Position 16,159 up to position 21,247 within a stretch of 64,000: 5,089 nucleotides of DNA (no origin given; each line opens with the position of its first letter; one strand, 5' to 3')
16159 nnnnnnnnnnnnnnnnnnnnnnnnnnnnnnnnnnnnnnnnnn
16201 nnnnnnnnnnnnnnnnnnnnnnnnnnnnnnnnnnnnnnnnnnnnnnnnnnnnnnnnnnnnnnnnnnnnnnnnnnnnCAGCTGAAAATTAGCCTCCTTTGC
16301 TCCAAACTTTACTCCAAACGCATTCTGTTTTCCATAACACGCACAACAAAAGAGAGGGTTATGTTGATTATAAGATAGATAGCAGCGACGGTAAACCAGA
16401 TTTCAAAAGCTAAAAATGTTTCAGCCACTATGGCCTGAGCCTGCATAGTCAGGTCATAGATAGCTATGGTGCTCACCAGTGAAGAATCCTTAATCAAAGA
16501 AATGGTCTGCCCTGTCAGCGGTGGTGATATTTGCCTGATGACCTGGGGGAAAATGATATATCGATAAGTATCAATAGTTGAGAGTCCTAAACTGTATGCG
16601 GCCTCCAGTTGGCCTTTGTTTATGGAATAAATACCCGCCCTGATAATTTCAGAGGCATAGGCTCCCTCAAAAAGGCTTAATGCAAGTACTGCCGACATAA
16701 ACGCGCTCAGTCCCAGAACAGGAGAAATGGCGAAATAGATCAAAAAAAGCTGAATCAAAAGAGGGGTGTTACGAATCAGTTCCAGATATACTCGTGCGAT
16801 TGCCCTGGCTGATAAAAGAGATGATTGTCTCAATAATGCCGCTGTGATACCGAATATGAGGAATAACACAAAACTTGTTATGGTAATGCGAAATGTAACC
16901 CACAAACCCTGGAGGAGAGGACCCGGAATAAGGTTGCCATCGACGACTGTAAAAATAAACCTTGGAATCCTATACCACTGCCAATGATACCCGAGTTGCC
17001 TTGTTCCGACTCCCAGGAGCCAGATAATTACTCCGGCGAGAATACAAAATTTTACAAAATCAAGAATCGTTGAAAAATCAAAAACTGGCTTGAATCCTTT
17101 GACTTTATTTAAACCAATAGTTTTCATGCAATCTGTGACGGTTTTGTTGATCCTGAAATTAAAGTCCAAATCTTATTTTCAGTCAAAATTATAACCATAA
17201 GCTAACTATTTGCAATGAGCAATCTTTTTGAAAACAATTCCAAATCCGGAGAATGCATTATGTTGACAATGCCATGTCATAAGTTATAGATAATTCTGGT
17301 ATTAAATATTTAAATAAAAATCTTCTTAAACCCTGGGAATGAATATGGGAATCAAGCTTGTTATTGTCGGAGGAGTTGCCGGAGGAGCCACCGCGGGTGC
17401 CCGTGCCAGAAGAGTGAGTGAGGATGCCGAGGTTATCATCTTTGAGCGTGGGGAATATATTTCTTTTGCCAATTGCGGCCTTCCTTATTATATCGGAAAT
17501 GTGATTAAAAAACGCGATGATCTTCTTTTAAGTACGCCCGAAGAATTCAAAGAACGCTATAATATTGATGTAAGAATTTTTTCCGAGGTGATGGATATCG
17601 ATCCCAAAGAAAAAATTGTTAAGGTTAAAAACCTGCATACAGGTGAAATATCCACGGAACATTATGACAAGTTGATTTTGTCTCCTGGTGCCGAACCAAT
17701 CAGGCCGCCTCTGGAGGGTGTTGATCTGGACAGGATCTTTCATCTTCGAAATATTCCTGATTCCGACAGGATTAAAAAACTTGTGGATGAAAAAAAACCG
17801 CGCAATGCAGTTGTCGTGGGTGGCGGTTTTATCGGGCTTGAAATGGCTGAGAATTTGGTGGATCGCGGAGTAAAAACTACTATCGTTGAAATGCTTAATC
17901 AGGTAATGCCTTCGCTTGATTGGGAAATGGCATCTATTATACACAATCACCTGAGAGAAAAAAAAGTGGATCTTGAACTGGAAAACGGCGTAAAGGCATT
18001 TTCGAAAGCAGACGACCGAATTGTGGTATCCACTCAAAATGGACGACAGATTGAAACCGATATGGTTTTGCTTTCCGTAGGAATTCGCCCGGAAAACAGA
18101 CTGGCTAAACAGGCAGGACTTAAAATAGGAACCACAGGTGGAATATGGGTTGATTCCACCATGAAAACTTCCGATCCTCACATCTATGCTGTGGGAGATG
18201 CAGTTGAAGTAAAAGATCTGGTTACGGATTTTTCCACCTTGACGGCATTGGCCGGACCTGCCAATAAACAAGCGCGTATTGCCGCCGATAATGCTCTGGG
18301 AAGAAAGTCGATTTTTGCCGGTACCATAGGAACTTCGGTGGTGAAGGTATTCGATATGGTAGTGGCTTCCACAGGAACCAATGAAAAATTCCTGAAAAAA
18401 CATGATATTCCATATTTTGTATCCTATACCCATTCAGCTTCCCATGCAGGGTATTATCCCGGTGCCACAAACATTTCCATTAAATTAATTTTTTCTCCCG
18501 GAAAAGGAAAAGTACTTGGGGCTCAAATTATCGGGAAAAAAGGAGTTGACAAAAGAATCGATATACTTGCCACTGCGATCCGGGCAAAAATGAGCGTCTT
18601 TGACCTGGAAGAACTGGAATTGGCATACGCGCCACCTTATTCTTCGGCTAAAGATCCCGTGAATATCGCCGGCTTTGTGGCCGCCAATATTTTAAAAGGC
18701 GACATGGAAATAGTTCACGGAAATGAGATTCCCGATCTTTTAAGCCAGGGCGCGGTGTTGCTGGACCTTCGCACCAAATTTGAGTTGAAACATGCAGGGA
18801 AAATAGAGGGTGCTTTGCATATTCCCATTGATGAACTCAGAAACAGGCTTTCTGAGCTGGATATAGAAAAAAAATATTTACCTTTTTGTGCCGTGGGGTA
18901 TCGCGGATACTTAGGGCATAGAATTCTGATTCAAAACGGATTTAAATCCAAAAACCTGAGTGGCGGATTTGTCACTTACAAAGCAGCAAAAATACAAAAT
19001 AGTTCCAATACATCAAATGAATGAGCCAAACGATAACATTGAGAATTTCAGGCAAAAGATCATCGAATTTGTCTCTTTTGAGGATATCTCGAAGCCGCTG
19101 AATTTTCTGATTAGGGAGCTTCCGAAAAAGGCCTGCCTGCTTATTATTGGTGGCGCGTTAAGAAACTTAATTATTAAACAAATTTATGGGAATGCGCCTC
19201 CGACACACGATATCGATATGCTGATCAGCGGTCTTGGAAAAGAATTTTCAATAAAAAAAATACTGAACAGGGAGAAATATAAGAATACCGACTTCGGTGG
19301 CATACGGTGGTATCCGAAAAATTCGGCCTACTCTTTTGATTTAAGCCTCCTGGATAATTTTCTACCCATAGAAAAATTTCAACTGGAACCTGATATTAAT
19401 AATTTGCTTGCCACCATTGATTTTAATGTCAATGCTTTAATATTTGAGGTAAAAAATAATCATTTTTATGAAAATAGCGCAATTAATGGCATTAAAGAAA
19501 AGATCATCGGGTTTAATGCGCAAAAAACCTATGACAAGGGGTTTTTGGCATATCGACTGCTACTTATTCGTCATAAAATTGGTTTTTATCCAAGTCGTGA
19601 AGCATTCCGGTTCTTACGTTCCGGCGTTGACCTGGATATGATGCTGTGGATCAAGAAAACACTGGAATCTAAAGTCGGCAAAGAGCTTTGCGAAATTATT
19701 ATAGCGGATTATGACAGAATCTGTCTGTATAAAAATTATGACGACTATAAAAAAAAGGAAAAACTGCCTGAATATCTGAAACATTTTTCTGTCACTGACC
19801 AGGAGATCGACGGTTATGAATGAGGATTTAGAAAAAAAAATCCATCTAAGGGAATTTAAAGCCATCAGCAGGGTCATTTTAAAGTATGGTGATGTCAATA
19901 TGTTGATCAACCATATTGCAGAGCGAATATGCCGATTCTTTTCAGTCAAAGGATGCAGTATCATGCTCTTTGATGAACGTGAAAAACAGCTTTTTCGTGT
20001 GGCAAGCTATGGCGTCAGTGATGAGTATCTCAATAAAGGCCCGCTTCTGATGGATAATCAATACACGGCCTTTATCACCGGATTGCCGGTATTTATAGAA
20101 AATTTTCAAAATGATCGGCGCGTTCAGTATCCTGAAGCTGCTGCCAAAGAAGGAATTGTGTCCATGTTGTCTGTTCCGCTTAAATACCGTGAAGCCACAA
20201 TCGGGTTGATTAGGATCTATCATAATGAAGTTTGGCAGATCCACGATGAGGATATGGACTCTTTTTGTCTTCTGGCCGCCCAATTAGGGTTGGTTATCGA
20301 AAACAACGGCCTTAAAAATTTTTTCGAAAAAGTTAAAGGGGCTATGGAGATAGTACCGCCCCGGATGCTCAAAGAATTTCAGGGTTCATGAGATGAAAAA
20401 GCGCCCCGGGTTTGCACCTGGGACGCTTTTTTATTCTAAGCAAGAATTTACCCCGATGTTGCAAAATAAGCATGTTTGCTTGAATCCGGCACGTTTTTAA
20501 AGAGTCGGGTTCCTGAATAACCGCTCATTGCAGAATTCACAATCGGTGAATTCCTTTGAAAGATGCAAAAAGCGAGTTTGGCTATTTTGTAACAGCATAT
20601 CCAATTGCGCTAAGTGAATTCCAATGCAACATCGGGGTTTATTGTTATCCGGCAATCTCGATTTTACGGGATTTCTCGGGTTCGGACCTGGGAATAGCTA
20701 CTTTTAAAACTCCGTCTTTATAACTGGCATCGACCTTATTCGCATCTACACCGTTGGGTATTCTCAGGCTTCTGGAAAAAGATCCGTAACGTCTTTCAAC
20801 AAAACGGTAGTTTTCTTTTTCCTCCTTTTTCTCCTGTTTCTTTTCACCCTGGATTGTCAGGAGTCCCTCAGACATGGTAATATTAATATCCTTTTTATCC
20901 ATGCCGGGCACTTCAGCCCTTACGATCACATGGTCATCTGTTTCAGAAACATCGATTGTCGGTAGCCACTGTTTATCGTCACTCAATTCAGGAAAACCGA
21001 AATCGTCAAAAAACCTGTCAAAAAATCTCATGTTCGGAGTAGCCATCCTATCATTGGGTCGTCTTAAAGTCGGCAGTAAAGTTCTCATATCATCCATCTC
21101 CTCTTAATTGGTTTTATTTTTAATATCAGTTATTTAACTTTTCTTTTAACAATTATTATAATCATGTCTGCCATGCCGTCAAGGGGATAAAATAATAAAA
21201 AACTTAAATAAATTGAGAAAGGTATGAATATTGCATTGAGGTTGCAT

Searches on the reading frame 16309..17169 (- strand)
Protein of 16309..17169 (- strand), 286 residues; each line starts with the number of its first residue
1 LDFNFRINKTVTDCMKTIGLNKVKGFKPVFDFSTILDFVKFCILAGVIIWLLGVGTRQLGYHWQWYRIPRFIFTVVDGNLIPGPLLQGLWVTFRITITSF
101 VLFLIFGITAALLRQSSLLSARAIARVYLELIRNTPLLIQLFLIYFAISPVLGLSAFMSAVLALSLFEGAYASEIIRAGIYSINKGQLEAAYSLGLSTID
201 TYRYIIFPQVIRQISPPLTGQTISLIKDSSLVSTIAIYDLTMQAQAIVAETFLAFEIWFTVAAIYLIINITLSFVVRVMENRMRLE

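Call 17: search_protein_families(library=pfam, proteins=[window:16309-17169:-], max_evalue=0.00001)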
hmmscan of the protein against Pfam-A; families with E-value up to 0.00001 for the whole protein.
window:16309-17169:- (286 aa): 1 family
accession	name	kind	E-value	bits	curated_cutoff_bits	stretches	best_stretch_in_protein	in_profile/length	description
PF00528.27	BPD_transp_1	-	3.4e-21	76.3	26.4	1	105-284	3-183/184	Binding-protein-dependent transport system inner membrane component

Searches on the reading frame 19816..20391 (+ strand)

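Call 17: search_protein_families(library=pfam, proteins=[window:19816-20391:+], max_evalue=0.00001)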
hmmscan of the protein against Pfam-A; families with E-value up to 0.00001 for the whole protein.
window:19816-20391:+ (191 aa): 3 families
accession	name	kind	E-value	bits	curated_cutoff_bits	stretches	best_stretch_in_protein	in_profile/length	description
PF01590.32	GAF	-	1.1e-12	49.1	22.4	1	28-161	3-133/133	GAF domain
PF13185.12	GAF_2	-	1.1e-11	45.5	28.6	1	30-162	7-136/136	GAF domain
PF13492.12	GAF_3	-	5e-11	43.6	27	1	30-163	5-129/129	GAF domain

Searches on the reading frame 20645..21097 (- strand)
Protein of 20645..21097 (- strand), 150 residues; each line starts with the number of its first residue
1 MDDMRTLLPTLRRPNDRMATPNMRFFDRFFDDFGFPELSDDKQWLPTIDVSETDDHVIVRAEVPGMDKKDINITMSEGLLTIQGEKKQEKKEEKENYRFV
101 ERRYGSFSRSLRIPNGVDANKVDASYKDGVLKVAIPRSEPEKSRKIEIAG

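Call 17: search_protein_families(library=pfam, proteins=[window:20645-21097:-], max_evalue=0.00001)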
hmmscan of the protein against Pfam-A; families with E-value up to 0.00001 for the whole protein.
window:20645-21097:- (150 aa): 2 families
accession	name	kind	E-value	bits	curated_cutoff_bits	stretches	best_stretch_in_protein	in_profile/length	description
PF00011.27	HSP20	-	4.7e-26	91.3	20.8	1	50-148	2-101/102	Hsp20/alpha crystallin family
PF17886.7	ArsA_HSP20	-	5.8e-08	32.6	22.5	1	54-133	1-61/63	HSP20-like domain found in ArsA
